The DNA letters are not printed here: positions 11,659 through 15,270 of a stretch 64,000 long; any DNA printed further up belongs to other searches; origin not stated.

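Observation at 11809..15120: Single polypeptide with four tandem CbbX/SpoVK-like AAA+ modules, the first lacking the catalytic glutamate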

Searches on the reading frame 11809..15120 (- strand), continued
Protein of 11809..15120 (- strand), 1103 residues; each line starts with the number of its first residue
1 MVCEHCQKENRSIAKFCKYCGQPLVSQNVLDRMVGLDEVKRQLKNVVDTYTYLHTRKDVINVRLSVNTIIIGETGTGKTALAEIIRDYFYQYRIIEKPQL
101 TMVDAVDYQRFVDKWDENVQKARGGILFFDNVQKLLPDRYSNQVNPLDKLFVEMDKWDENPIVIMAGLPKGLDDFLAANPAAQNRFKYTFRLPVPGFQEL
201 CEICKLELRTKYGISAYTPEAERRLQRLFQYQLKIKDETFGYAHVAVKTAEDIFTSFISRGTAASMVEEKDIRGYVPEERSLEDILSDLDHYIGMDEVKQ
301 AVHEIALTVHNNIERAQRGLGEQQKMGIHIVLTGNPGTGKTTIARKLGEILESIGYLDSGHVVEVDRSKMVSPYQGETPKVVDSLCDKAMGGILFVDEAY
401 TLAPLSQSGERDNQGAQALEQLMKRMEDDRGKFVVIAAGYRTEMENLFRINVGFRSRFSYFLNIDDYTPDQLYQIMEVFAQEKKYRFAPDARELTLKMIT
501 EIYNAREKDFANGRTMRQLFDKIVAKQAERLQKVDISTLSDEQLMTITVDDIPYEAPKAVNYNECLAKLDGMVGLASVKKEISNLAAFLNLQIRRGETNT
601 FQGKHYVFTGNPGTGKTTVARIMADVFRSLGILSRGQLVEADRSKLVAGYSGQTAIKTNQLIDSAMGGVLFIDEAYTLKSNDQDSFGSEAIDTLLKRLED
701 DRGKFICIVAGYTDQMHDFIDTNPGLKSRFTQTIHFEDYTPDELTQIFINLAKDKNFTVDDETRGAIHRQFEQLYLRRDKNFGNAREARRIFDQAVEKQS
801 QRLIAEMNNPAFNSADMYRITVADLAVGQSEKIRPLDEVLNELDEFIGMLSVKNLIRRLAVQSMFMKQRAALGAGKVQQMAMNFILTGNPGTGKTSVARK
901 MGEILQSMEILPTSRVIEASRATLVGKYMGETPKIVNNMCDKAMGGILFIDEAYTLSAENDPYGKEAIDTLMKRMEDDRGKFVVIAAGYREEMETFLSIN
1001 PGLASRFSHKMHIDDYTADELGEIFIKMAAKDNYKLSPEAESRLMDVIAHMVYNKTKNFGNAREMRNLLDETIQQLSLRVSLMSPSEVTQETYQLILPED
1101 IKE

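Call 14: search_protein_families(library=padloc, proteins=[window:11809-15120:-], max_evalue=0.001)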
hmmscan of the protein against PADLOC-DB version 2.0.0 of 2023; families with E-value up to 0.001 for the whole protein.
window:11809-15120:- (1103 aa): 23 families
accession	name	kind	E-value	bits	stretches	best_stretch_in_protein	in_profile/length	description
PDLC00915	TRIP13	-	2.4e-25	87.6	3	326-389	60-125/302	TRIP13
PDLC02196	IetA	-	6.9e-24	82.9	3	823-1057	66-291/374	-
PDLC04232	IetA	-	2.5e-23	81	3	882-1073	117-302/330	-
PDLC04140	mad8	-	1.4e-18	65.5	2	325-478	25-129/314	mads_8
PDLC03838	DolB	-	3.2e-18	64.1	2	983-1079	272-369/375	-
PDLC02195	IetA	-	5.3e-16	56.9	1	879-1030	135-281/395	-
PDLC04231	IetA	-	1.4e-10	39.4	0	883-959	119-190/262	-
PDLC00268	PtuA1|PtuA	-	5.6e-10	37.2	0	877-907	21-51/411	AAA ATPase domain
PDLC04606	PDC-M37B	-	2.7e-09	34.7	0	26-92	139-201/390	-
PDLC00914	TRIP13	-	1.4e-08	32.6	0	837-953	30-152/302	TRIP13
PDLC05079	PDC-S73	-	1.8e-08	31.6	0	329-347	193-211/752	-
PDLC04605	PDC-M37B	-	2.2e-08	31.6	0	26-92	269-331/518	-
PDLC01994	RtcR_PspF1--CARF_AAA_HTH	-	7.4e-07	26.6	0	65-89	181-205/468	-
PDLC00289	PtuA1|PtuA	-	1.2e-06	25.8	0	68-109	31-73/404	AAA ATPase domain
PDLC04562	PDC-M29A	-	5.5e-06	23.8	0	604-627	27-50/410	-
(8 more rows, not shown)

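Call 22: search_protein_representatives(protein=window:11809-15120:-)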
Query: 1103 residues. Proteins with E-value up to 0.001 (for the whole library): 23673; up to 1e-10: 18828; up to 1e-30: 11194. The best 150 are listed.
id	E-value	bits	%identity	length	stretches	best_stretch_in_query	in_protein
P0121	0.0e+00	2317.2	50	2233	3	3-867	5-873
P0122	0.0e+00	1440.9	49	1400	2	3-856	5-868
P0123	0.0e+00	1436.0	58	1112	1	1-1102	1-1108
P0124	0.0e+00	1203.3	43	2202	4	562-1075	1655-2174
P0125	0.0e+00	1198.4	42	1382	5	604-1036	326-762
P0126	0.0e+00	1187.0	64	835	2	559-1101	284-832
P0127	0.0e+00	1183.5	44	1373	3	3-872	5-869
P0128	0.0e+00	1174.1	42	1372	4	325-1101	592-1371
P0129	0.0e+00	1113.8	45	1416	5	280-808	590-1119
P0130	0.0e+00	1101.6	44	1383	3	2-860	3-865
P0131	0.0e+00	1035.6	37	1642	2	1-1100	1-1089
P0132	0.0e+00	1019.8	42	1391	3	2-843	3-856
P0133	1.5e-292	989.9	38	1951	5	535-805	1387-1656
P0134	1.8e-288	976.5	46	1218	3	563-1087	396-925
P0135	2.9e-276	936.0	40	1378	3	605-1101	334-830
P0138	1.2e-269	914.2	44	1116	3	578-1100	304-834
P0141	4.8e-264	895.6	44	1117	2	1-809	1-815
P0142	6.9e-264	895.1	45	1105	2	1-805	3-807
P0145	8.5e-256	868.3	43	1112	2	2-808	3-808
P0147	2.2e-248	843.7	46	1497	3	329-804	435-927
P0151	1.2e-242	824.8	49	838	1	1-807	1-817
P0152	7.0e-241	818.9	42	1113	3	540-1086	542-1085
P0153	6.1e-240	815.8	41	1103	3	605-1081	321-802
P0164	7.7e-223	759.2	41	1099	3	603-1083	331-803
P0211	3.1e-176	604.9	37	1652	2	560-1101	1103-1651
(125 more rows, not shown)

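Call 25: find_encoding_contigs(protein=P0123, flank=8000, max_places=4)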
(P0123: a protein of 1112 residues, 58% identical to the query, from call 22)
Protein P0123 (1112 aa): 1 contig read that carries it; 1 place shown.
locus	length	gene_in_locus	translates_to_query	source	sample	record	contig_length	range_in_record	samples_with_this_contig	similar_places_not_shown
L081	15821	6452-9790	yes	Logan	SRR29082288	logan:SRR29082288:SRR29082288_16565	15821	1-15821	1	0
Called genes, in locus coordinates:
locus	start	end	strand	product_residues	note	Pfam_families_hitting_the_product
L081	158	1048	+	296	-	PF02517:Rce1-like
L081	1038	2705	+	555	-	PF01268:FTHFS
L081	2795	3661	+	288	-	PF13248:Zn_ribbon_3 (faint), PF18912:DZR_2 (faint), PF12773:DZR (weak)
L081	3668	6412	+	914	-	PF00069:Pkinase, PF07714:PK_Tyr_Ser-Thr, PF03109:ABC1 (faint)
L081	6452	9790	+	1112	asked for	PF00493:MCM (faint), PF05496:RuvB_N (faint), PF00004:AAA, PF17866:AAA_lid_6, PF00004:AAA, PF17866:AAA_lid_6, PF00004:AAA, PF17866:AAA_lid_6, +41 more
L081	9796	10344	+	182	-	PF12773:DZR (faint), PF00498:FHA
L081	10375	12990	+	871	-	PF00069:Pkinase, PF07714:PK_Tyr_Ser-Thr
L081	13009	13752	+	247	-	PF00481:PP2C (faint), PF13672:PP2C_2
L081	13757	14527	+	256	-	PF03372:Exo_endo_phos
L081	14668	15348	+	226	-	PF04298:Zn_peptidase_2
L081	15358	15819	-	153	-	?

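Call 26: find_encoding_contigs(protein=P0121, flank=7000, max_places=2)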
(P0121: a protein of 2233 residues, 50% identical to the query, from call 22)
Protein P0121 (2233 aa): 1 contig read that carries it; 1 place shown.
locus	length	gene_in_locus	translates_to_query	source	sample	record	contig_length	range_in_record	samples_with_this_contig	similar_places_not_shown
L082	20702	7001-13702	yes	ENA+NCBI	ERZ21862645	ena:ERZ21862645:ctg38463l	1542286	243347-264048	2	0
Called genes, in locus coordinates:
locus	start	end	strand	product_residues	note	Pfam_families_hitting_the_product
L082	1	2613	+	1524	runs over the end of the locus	PF07495:Y_Y_Y, PF08448:PAS_4, PF13426:PAS_9, PF00989:PAS, PF08448:PAS_4, PF13426:PAS_9, PF00512:HisKA, PF02518:HATPase_c, +5 more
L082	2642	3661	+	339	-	PF12773:DZR, PF13240:Zn_Ribbon_1 (weak), PF13248:Zn_ribbon_3 (faint), PF24463:DUF7577 (faint), PF12773:DZR (weak)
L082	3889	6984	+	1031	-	PF00069:Pkinase, PF07714:PK_Tyr_Ser-Thr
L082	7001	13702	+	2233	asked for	PF17866:AAA_lid_6, PF00004:AAA, PF17866:AAA_lid_6, PF00004:AAA, PF17866:AAA_lid_6, PF00004:AAA, PF17866:AAA_lid_6, PF00004:AAA, +47 more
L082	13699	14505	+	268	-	PF00498:FHA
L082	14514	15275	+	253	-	PF00481:PP2C, PF13672:PP2C_2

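Call 27: find_encoding_contigs(protein=P0122, flank=7000, max_places=2)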
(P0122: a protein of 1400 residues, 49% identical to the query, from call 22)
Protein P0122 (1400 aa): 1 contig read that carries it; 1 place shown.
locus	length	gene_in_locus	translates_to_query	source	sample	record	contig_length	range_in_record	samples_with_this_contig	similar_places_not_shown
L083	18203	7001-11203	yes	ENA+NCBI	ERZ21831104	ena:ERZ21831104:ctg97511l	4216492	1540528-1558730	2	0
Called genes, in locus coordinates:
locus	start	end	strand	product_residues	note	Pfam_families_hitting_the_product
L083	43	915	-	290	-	PF02629:CoA_binding, PF13607:Succ_CoA_lig, PF00549:Ligase_CoA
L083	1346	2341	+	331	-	-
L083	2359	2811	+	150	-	-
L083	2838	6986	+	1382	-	PF00069:Pkinase, PF07714:PK_Tyr_Ser-Thr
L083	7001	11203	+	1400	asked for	PF17866:AAA_lid_6, PF00004:AAA, PF17866:AAA_lid_6, PF00004:AAA, PF17866:AAA_lid_6, PF00004:AAA, PF17866:AAA_lid_6, PF00004:AAA, +40 more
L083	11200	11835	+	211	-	PF12773:DZR (weak), PF00498:FHA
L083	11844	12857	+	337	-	PF00481:PP2C, PF13672:PP2C_2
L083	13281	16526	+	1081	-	-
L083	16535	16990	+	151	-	PF00293:NUDIX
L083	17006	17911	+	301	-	PF00294:PfkB, PF08543:Phos_pyr_kin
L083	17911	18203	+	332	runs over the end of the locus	PF01008:IF-2B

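Call 28: find_encoding_contigs(protein=P0126, flank=7000, max_places=2)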
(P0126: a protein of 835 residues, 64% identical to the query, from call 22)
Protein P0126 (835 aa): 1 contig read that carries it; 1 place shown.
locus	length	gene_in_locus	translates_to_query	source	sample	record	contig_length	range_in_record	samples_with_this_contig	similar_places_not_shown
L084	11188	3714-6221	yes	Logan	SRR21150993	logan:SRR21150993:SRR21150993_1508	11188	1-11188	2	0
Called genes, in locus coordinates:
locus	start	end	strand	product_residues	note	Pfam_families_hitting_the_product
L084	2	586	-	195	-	?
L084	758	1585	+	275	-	PF12773:DZR (weak), PF13240:Zn_Ribbon_1 (faint)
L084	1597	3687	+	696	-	PF07714:PK_Tyr_Ser-Thr, PF00069:Pkinase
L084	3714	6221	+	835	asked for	PF00158:Sigma54_activat (faint), PF01695:IstB_IS21 (faint), PF02367:TsaE (faint), PF05496:RuvB_N (faint), PF00004:AAA, PF17866:AAA_lid_6, PF00004:AAA, PF17866:AAA_lid_6, +29 more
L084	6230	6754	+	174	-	PF12773:DZR (weak), PF00498:FHA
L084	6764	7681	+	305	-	PF04204:HTS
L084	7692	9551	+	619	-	PF01136:Peptidase_U32, PF12392:DUF3656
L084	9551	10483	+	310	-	-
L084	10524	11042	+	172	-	PF00132:Hexapep, PF14602:Hexapep_2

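Call 29: find_encoding_contigs(protein=P0142, flank=7000, max_places=2)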
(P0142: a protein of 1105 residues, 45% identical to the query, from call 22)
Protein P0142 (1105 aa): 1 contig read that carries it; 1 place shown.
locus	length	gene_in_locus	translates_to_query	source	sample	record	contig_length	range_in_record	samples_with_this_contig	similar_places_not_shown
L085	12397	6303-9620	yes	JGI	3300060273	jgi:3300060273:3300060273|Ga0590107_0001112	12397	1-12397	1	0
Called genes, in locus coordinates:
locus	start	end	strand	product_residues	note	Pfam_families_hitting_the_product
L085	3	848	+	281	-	?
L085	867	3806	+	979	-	PF00069:Pkinase, PF07714:PK_Tyr_Ser-Thr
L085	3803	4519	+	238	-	PF12773:DZR (weak)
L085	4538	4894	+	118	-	-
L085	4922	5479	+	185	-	PF00498:FHA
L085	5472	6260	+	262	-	PF00481:PP2C (weak), PF13672:PP2C_2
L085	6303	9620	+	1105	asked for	PF05496:RuvB_N (faint), PF17866:AAA_lid_6, PF00004:AAA, PF17866:AAA_lid_6, PF00004:AAA, PF17866:AAA_lid_6, PF00004:AAA, PF17866:AAA_lid_6, +33 more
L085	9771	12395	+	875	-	?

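Call 32: search_solved_structures(query=window:11809-15120:-, max_evalue=1e-10)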
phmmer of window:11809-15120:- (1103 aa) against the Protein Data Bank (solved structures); distinct sequences matched with E-value up to 1e-10: 3.
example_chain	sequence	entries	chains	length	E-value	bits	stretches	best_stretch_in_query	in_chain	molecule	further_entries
9lur_A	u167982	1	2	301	2.5e-51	178.1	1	564-825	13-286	ESX-1 secretion system protein EccA1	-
3syk_A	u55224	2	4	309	2.7e-48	168.1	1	563-811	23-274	Protein CbbX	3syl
3zuh_A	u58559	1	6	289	2.8e-48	168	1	563-811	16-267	PROTEIN CBBX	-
